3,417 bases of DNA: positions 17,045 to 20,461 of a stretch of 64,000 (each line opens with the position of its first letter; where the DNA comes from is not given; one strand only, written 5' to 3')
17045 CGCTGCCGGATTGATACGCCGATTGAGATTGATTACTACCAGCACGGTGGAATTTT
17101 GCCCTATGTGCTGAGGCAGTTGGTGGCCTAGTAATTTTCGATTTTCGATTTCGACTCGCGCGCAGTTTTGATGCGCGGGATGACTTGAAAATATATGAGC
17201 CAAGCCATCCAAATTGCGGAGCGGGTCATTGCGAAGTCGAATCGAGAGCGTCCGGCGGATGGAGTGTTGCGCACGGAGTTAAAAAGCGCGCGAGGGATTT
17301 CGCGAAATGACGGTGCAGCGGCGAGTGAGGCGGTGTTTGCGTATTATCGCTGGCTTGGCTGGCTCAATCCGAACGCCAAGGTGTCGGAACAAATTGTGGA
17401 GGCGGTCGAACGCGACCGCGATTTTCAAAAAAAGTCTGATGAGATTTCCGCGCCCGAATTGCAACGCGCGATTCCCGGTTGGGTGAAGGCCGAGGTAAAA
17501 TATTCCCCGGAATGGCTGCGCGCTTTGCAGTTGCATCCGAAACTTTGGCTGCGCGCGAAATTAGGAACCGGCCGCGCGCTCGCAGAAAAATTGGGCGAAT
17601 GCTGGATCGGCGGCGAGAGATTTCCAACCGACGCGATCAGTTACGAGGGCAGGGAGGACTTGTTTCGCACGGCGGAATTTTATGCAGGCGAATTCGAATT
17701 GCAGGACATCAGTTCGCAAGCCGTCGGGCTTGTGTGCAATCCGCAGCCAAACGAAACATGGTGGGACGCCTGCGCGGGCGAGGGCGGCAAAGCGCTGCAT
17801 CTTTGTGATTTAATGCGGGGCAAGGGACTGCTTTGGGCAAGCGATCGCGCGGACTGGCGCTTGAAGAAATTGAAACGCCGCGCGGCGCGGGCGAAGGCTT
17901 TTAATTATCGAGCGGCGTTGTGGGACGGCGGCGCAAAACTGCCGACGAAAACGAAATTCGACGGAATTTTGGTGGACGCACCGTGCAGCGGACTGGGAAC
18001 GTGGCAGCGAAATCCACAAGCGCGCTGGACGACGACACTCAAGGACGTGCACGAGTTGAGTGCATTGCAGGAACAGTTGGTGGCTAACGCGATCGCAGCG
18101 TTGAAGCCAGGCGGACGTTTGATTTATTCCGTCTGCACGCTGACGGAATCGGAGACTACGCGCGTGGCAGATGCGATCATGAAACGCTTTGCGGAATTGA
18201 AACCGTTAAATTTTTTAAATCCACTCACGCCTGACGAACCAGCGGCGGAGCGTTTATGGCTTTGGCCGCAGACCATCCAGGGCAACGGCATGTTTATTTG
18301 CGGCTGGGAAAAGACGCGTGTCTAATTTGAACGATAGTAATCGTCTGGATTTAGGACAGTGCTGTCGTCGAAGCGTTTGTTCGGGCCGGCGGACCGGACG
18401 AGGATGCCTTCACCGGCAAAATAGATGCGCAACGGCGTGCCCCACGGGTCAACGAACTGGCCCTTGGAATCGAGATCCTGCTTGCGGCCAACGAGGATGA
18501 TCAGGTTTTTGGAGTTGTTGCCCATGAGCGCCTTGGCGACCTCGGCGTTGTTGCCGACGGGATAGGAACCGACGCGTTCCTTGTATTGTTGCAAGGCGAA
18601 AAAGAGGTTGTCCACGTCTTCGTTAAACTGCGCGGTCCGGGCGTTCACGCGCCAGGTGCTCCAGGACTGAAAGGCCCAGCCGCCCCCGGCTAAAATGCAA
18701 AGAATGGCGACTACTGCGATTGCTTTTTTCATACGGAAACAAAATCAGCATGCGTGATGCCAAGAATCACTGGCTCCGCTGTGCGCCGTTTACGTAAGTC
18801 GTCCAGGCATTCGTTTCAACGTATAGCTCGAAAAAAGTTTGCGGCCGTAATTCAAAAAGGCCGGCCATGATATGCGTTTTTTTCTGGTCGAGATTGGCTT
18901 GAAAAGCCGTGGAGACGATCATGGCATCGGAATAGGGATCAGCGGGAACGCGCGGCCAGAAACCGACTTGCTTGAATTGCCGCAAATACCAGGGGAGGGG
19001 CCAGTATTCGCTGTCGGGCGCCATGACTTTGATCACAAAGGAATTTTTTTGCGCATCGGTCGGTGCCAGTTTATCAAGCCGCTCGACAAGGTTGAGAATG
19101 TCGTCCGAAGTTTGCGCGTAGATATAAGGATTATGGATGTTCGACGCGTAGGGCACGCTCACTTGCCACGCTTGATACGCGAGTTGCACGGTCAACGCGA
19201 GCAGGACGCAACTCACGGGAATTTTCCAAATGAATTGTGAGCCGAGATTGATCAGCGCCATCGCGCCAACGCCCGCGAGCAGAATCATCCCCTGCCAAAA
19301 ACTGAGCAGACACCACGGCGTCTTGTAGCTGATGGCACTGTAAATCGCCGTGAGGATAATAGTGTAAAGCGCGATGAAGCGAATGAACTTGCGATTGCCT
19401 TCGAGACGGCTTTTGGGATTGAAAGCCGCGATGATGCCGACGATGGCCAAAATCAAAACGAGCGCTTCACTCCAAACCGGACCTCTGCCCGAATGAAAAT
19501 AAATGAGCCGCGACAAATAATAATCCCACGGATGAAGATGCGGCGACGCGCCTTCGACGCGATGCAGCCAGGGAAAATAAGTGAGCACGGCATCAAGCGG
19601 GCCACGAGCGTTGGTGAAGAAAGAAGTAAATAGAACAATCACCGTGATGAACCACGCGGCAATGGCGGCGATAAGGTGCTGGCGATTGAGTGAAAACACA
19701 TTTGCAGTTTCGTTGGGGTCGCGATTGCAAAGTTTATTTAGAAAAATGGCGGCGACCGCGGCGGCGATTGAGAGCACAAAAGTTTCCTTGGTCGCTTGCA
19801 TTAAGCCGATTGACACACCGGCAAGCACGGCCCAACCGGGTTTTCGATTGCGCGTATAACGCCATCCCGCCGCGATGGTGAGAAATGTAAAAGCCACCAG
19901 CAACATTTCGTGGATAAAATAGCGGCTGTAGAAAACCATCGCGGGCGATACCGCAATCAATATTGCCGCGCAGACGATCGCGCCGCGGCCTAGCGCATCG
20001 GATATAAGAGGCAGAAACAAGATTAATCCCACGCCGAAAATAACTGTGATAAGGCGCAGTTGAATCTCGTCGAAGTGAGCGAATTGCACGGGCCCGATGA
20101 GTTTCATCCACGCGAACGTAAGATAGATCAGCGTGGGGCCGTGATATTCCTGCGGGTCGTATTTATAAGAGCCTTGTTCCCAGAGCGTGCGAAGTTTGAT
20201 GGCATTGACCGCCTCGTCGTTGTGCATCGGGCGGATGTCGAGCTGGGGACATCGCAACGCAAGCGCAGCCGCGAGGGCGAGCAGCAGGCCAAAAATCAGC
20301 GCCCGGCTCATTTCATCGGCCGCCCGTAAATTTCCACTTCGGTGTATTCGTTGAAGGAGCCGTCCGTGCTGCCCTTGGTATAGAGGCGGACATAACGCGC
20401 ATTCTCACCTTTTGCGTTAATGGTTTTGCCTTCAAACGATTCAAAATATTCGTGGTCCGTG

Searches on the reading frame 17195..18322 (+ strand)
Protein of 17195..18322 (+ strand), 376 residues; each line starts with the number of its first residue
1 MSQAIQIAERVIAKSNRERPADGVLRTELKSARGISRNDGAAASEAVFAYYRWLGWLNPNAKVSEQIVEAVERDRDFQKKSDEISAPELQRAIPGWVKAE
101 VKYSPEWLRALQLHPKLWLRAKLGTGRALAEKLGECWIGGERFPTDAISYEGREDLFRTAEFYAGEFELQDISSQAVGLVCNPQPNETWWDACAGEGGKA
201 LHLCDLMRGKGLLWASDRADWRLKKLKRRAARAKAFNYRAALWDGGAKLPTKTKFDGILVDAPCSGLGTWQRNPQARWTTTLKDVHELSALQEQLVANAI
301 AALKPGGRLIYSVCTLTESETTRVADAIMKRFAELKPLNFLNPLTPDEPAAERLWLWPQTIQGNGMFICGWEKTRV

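Call 60: search_protein_families(library=pfam, proteins=[window:17195-18322:+], max_evalue=0.00001)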
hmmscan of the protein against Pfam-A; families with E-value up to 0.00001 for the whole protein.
window:17195-18322:+ (376 aa): 1 family
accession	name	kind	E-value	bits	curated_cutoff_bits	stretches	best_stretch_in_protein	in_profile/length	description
PF01189.24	Methyltr_RsmB-F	-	5.9e-40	137.5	27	1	180-369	3-196/199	16S rRNA methyltransferase RsmB/F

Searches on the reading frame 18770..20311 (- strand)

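Call 60: search_protein_families(library=pfam, proteins=[window:18770-20311:-], max_evalue=0.00001)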
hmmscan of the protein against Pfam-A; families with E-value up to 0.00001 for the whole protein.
window:18770-20311:- (514 aa): 2 families
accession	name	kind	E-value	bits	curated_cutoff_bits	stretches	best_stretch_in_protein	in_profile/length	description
PF13231.12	PMT_2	-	9.4e-09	36.1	26.1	1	57-193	2-133/160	Dolichyl-phosphate-mannose-protein mannosyltransferase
PF02366.24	PMT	-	7.1e-08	32.8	22.7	1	65-231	65-236/245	Dolichyl-phosphate-mannose-protein mannosyltransferase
